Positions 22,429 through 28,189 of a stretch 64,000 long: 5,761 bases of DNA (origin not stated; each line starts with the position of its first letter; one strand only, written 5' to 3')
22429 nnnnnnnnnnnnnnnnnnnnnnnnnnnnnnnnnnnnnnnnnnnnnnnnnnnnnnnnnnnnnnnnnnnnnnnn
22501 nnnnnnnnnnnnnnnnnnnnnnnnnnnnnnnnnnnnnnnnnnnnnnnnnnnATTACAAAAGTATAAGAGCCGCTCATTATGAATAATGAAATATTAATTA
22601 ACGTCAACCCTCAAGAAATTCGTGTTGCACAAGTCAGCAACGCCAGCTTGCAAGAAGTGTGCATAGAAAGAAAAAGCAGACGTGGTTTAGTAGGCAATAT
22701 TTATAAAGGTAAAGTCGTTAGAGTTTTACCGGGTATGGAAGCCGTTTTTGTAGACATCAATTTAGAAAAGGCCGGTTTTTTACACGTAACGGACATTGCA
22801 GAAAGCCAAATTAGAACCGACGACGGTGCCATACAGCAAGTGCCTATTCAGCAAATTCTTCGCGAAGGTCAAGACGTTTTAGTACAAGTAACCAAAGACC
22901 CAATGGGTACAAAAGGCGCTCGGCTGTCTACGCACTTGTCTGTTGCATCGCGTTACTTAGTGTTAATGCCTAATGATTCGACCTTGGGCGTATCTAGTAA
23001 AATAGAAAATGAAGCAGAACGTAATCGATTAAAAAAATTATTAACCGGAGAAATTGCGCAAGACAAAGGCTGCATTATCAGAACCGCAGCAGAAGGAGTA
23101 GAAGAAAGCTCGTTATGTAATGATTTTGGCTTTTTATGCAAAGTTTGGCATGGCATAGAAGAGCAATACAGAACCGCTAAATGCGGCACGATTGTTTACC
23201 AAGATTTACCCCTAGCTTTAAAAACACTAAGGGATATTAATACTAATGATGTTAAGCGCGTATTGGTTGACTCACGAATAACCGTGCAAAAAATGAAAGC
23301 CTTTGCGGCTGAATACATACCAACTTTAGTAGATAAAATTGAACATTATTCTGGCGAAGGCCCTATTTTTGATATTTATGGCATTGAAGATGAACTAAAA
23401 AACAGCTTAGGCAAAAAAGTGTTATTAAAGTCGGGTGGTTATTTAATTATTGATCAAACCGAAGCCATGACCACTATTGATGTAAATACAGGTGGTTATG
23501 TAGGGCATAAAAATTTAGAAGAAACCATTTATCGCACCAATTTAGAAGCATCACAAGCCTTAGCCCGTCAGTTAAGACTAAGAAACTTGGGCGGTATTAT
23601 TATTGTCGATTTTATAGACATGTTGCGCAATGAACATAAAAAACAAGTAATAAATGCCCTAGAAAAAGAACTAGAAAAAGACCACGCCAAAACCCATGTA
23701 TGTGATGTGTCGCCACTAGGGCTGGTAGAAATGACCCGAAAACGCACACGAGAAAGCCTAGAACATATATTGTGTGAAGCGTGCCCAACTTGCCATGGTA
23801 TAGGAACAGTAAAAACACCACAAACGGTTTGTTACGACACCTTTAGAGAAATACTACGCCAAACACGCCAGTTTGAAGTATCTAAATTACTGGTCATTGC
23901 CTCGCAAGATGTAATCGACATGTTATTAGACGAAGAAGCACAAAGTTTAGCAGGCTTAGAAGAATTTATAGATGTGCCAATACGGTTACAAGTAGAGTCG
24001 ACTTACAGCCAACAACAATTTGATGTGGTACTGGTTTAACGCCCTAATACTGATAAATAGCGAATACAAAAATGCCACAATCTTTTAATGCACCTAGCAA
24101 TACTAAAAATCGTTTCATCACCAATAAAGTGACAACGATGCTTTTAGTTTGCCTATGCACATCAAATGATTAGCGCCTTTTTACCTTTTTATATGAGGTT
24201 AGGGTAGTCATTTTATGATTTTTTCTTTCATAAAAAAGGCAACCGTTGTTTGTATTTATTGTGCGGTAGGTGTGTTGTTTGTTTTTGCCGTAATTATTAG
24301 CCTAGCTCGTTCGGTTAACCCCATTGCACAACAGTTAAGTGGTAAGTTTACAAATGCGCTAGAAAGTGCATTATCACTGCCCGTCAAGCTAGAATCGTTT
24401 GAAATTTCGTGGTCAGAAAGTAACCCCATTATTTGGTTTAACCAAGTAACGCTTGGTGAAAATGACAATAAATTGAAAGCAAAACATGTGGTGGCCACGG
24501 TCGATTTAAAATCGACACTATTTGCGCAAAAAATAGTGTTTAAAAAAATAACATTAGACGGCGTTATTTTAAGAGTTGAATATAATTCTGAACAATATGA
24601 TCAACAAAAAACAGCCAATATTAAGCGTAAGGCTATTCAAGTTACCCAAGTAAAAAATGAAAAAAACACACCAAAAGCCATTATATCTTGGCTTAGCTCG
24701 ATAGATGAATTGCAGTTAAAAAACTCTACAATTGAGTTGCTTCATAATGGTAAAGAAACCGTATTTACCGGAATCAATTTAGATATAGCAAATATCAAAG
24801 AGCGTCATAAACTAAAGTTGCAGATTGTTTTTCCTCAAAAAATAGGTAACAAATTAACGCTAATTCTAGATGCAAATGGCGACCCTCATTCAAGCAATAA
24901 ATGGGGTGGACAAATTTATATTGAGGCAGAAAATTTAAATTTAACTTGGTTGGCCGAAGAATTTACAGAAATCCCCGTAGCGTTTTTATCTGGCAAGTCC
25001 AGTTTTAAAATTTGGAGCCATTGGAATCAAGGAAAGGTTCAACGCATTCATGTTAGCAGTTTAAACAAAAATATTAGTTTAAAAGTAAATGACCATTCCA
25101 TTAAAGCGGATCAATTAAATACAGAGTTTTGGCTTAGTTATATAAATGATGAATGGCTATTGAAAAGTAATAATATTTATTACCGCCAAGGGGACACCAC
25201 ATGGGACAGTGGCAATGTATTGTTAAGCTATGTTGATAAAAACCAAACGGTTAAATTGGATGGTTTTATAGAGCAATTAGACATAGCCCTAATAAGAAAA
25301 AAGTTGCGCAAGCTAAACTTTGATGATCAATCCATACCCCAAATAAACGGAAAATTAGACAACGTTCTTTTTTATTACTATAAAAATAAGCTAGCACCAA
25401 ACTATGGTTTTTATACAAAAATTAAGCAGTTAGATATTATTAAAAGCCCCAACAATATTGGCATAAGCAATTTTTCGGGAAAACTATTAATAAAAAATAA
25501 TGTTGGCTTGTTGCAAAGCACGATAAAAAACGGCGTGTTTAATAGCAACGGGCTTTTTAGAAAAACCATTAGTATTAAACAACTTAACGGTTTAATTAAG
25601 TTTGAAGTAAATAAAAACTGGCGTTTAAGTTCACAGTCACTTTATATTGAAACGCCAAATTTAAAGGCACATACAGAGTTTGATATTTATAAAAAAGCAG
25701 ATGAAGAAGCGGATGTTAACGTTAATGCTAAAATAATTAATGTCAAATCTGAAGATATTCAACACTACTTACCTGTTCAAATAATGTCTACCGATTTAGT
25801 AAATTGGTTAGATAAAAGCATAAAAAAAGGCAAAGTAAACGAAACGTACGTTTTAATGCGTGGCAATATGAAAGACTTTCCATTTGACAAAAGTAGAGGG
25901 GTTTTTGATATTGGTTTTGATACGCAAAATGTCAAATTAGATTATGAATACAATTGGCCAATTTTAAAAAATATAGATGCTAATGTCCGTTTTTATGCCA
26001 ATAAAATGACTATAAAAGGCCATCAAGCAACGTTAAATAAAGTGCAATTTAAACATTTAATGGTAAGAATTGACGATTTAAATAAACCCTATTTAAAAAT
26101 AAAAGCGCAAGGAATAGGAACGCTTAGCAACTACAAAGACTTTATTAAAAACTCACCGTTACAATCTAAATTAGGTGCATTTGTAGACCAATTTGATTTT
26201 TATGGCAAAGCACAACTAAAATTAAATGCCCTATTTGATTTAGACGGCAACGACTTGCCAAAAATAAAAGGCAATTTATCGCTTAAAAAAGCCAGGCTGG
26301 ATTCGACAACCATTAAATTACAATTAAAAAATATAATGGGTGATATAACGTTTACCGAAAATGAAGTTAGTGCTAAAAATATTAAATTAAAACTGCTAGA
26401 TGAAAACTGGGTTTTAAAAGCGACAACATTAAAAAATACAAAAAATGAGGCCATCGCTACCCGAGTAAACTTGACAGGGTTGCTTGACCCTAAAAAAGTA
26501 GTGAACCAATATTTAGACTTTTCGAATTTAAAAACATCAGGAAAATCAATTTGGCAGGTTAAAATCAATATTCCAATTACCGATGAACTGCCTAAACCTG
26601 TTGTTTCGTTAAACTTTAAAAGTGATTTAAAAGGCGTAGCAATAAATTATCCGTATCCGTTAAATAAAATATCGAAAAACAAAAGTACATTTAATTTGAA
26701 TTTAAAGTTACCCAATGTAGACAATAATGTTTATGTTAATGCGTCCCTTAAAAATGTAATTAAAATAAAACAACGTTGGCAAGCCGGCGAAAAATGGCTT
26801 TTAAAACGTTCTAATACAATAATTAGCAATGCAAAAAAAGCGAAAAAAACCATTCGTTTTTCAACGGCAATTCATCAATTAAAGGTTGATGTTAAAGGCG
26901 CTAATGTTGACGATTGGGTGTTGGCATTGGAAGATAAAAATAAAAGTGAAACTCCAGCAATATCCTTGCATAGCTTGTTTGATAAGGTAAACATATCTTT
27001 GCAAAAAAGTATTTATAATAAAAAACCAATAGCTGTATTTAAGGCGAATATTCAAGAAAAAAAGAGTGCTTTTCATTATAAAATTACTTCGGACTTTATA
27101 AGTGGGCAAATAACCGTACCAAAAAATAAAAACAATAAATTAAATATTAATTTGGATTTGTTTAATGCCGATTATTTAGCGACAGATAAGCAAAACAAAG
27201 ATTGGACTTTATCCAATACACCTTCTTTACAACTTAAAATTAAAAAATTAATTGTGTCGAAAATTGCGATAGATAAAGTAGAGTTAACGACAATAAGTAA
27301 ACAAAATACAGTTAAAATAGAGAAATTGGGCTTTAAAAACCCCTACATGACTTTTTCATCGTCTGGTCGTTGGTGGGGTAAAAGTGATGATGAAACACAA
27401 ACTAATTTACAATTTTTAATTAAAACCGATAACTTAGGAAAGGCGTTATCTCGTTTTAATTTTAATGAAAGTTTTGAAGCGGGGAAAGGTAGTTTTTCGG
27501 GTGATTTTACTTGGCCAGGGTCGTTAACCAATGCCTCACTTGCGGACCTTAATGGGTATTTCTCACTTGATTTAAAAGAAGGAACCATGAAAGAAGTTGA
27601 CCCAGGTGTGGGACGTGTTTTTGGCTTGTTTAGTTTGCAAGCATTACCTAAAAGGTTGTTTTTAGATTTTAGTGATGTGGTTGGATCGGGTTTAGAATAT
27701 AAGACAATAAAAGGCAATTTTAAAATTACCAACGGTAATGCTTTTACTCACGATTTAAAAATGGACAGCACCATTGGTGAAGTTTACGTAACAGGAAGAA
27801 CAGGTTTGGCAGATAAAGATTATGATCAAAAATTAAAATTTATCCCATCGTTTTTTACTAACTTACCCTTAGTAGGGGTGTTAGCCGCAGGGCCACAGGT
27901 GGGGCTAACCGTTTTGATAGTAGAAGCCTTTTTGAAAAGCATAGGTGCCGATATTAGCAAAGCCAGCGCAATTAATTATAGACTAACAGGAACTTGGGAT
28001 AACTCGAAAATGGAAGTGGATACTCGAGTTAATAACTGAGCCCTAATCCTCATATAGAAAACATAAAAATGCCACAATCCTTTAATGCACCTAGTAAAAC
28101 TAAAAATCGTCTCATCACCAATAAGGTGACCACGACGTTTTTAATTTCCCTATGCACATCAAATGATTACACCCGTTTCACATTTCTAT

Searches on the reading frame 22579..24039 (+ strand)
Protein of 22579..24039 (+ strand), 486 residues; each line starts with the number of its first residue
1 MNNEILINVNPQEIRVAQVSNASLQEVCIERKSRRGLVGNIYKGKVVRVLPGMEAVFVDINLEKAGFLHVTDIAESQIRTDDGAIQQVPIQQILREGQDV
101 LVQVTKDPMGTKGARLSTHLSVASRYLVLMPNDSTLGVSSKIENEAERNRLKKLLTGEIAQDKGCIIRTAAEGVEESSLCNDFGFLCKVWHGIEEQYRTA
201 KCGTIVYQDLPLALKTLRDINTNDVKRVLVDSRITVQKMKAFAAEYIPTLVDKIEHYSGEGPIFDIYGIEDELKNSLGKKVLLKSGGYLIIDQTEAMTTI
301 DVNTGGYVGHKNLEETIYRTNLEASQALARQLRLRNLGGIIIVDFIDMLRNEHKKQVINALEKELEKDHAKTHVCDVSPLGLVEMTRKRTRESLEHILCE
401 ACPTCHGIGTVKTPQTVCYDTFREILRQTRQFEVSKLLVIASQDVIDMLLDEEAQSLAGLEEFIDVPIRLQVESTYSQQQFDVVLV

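Call 13: search_protein_families(library=ncbifam, proteins=[window:22579-24039:+], max_evalue=0.00001)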
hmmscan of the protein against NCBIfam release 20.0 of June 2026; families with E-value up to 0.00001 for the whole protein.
window:22579-24039:+ (486 aa): 5 families
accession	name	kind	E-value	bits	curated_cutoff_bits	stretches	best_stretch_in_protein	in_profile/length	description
NF008689.0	PRK11712.1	equivalog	3.8e-199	662.2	594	1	1-485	1-488/489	ribonuclease G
TIGR00757.1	RNaseEG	subfamily_domain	7.2e-150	499.5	325.95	1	13-420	1-412/415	Rne/Rng family ribonuclease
NF008074.0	PRK10811.1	equivalog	3.8e-92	309.7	908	1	5-461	4-463/1068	ribonuclease E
NF052586.1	RnaseECyano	equivalog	1e-88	298.4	900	1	17-411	15-406/619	ribonuclease E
NF052588.1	RnaseEMycob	equivalog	1.2e-86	291.4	1400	1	35-411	360-746/945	ribonuclease E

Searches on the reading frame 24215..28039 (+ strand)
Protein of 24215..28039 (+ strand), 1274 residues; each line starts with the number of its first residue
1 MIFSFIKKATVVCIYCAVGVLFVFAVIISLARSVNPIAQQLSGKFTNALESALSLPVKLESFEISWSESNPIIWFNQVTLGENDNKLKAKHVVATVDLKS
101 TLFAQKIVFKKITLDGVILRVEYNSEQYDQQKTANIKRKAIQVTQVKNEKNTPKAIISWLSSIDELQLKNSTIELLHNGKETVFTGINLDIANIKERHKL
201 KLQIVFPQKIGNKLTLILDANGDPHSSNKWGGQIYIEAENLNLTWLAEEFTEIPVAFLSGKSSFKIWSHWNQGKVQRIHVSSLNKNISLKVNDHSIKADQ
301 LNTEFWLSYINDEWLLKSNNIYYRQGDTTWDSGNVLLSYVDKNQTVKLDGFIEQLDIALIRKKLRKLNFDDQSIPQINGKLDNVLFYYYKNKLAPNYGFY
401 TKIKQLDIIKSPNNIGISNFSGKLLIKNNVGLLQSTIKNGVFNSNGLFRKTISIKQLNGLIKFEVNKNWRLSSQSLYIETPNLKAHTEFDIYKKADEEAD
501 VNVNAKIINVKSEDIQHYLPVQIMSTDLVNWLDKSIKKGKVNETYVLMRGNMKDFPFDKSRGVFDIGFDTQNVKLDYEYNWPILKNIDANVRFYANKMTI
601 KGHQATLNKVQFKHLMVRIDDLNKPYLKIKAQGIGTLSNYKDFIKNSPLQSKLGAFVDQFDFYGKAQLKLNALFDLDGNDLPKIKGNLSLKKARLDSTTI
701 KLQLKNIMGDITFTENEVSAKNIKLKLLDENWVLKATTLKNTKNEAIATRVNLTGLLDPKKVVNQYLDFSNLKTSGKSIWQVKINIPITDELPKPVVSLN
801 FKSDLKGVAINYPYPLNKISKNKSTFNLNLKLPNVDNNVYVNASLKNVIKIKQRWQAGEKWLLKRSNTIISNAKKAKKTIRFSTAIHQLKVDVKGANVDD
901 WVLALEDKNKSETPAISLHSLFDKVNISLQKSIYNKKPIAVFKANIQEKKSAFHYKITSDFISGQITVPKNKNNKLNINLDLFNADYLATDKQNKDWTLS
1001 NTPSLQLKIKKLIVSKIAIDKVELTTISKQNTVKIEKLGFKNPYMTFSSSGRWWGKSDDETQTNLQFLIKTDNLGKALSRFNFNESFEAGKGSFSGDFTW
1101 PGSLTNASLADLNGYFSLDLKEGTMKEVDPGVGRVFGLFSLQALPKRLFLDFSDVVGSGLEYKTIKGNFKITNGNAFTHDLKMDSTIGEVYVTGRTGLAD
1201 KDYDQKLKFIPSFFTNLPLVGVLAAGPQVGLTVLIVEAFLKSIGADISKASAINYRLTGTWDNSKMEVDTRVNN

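Call 16: search_protein_families(library=ncbifam, proteins=[window:24215-28039:+], max_evalue=1e-20)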
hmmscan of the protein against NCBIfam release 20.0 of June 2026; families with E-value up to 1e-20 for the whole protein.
window:24215-28039:+ (1274 aa): 2 families
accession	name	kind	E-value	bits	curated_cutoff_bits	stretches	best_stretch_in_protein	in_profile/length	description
TIGR02099.1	TIGR02099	equivalog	1.6e-183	612.4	519.15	1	12-1271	6-1255/1260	YhdP family protein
NF008148.1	PRK10899.1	exception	6.1e-96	322.5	1512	1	14-1267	9-1254/1266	AsmA2 domain-containing protein YhdP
